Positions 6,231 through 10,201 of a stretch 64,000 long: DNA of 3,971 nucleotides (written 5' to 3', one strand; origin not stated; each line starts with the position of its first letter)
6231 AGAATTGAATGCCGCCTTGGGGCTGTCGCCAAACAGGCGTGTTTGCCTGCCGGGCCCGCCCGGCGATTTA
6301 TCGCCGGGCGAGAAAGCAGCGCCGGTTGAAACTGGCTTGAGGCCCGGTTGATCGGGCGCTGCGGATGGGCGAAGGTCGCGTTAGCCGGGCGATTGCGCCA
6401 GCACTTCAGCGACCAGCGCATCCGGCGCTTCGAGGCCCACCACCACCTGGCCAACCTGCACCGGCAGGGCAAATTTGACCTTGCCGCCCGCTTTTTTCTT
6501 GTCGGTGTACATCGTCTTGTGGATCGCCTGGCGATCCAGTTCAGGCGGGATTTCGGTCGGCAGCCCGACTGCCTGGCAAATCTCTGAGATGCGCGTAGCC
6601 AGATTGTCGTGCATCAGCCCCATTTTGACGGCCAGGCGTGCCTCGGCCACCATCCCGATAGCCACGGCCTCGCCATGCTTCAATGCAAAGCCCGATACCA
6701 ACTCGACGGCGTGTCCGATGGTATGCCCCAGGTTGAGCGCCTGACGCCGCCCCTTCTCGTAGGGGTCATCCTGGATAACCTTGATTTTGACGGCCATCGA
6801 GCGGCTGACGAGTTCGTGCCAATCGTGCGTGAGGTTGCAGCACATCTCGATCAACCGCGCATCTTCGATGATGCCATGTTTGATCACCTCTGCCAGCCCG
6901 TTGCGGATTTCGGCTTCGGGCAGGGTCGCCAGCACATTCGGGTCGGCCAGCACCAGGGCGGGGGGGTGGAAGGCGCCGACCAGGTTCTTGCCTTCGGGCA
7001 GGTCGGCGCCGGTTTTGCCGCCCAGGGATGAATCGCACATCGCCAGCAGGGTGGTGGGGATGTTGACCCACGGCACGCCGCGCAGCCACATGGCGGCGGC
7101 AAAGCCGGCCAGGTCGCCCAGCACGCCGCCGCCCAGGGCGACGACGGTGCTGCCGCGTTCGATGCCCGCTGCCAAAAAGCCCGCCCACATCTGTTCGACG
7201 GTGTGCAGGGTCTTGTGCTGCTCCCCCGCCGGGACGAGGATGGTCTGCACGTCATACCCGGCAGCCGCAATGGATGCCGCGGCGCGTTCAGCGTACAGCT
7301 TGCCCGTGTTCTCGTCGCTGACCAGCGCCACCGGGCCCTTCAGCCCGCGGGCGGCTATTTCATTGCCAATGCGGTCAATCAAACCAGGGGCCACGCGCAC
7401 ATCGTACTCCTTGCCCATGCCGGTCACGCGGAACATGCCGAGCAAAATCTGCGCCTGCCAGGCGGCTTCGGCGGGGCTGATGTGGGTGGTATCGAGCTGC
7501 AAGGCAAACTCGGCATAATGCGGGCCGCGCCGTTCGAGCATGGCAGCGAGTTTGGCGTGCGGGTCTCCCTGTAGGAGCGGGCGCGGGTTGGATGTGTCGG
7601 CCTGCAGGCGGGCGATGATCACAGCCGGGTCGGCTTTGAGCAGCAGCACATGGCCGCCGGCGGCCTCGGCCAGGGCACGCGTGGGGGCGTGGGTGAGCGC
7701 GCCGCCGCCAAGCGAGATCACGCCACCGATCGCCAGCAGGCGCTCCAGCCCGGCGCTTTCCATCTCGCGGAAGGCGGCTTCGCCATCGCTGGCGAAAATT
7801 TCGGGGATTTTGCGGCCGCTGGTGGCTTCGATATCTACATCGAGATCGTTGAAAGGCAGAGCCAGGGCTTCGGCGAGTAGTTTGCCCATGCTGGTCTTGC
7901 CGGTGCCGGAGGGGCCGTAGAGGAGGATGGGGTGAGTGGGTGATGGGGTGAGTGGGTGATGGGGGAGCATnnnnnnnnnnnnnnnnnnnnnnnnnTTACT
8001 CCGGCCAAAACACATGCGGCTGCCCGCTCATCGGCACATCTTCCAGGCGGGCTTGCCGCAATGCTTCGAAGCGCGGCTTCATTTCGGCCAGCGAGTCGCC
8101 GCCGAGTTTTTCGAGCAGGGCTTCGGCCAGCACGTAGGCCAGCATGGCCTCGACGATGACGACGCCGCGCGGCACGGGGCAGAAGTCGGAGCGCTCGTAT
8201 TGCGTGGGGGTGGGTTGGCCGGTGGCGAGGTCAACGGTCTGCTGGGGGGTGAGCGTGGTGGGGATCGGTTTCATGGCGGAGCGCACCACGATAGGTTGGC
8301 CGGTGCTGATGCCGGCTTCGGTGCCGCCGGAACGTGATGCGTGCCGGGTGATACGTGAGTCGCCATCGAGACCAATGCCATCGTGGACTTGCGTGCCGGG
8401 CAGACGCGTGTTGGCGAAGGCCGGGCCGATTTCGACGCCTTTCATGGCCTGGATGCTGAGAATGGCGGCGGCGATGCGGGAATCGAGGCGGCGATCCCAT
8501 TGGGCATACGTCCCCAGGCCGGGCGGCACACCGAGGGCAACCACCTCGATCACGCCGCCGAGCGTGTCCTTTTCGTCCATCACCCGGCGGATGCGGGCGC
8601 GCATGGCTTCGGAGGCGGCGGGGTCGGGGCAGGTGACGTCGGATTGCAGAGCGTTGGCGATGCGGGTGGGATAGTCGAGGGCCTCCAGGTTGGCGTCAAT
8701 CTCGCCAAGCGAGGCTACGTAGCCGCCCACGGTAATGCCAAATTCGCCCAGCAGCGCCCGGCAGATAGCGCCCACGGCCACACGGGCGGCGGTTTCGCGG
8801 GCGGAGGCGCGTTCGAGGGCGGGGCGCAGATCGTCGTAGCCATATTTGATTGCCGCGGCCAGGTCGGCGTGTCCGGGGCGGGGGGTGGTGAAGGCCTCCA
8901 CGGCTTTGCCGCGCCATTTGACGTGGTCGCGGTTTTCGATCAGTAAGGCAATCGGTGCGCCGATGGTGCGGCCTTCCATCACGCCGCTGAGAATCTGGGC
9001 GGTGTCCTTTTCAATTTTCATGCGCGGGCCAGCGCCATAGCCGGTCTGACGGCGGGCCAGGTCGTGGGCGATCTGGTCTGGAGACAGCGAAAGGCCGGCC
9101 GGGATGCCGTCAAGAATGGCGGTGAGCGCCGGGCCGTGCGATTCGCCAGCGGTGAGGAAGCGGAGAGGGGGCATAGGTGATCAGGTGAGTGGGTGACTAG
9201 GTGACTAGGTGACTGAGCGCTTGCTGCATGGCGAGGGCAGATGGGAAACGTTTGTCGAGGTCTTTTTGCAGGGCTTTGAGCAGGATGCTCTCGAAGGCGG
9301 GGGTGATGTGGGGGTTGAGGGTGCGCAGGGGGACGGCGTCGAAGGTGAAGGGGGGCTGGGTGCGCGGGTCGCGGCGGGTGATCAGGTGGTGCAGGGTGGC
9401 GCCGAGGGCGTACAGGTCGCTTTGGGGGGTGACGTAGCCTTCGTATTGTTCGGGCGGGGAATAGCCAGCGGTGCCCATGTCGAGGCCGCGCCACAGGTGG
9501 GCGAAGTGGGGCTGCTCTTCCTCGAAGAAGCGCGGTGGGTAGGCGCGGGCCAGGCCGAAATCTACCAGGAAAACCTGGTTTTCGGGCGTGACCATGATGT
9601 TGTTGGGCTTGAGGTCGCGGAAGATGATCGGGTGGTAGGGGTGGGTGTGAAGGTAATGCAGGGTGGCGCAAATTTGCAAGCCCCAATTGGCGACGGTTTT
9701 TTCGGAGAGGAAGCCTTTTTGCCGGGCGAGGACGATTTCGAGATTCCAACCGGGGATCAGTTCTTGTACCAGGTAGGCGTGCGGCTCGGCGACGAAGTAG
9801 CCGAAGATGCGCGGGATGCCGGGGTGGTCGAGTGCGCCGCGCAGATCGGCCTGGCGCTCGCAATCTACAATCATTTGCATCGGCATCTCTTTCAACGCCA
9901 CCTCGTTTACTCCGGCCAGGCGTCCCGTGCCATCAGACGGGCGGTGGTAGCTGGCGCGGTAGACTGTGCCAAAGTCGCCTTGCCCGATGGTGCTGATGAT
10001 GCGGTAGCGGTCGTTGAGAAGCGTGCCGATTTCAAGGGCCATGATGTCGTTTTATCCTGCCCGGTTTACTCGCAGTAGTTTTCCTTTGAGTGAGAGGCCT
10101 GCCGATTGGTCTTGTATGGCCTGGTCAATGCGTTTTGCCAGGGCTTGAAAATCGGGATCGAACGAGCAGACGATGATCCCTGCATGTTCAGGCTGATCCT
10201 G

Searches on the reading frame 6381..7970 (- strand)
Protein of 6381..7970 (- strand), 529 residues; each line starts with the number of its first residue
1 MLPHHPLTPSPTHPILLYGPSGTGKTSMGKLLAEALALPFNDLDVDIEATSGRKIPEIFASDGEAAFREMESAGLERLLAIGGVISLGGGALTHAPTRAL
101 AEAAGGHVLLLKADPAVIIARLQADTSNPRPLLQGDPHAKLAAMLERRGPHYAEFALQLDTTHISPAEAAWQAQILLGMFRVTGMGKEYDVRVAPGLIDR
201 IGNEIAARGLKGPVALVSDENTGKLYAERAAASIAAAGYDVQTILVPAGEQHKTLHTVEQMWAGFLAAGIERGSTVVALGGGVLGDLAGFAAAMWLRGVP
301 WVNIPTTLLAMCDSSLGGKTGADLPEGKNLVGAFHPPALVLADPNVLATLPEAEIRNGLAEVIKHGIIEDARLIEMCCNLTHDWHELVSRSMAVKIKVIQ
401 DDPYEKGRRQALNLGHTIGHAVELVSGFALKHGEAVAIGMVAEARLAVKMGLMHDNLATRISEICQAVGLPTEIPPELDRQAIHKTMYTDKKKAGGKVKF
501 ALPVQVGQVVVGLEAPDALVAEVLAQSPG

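Call 75: search_protein_families(library=pfam, proteins=[window:6381-7970:-], max_evalue=0.00001)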
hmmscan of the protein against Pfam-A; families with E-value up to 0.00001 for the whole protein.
window:6381-7970:- (529 aa): 5 families
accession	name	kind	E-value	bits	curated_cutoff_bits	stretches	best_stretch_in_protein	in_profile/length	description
PF01761.26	DHQ_synthase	-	2.6e-43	146.7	24.2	1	244-356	2-114/115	3-dehydroquinate synthase N-terminal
PF24621.2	DHQS_C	-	3e-38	131.4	27.6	1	358-493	1-144/144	3-dehydroquinate synthase C-terminal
PF01202.28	SKI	-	8.2e-37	127.2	22.1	1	22-170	2-150/159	Shikimate kinase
PF13685.12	Fe-ADH_2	-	9.6e-11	42.3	28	1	193-348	2-146/149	Iron-containing alcohol dehydrogenase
PF00465.25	Fe-ADH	-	3.7e-07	30.3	31.3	1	193-307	6-130/168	Iron-containing alcohol dehydrogenase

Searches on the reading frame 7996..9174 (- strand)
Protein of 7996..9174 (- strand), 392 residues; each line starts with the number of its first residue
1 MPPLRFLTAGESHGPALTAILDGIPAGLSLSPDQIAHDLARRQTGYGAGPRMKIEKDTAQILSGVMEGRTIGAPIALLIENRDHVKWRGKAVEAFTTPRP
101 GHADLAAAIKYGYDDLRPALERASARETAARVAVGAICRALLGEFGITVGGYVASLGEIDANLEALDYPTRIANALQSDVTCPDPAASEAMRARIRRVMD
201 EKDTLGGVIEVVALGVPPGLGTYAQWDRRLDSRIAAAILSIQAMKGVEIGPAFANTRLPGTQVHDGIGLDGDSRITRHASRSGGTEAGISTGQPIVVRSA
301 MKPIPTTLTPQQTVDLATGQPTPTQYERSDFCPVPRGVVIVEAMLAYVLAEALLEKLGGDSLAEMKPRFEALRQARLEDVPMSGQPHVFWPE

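Call 75: search_protein_families(library=pfam, proteins=[window:7996-9174:-], max_evalue=0.00001)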
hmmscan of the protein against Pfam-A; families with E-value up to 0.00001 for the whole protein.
window:7996-9174:- (392 aa): 1 family
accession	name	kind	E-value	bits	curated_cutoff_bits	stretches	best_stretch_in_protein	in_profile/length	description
PF01264.26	Chorismate_synt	-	2.5e-114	381.8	27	1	4-354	1-327/327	Chorismate synthase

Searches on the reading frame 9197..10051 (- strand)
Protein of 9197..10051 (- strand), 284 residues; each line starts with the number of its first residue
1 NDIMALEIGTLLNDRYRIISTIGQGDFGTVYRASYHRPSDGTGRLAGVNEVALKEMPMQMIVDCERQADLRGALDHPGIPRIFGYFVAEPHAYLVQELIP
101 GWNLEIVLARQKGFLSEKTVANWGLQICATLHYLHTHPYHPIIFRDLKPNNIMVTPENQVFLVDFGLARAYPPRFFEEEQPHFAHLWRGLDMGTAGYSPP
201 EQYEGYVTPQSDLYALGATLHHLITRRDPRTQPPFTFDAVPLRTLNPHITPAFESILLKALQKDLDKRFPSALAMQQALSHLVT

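Call 75: search_protein_families(library=pfam, proteins=[window:9197-10051:-], max_evalue=0.00001)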
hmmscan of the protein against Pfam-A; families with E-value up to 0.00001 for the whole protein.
window:9197-10051:- (284 aa): 2 families
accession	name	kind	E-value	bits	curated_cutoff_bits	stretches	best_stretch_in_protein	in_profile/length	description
PF00069.31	Pkinase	-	9.6e-31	107.6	31.7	1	16-269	1-252/263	Protein kinase domain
PF07714.23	PK_Tyr_Ser-Thr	-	2.7e-22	79.8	23.1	1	18-226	3-200/258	Protein tyrosine and serine/threonine kinase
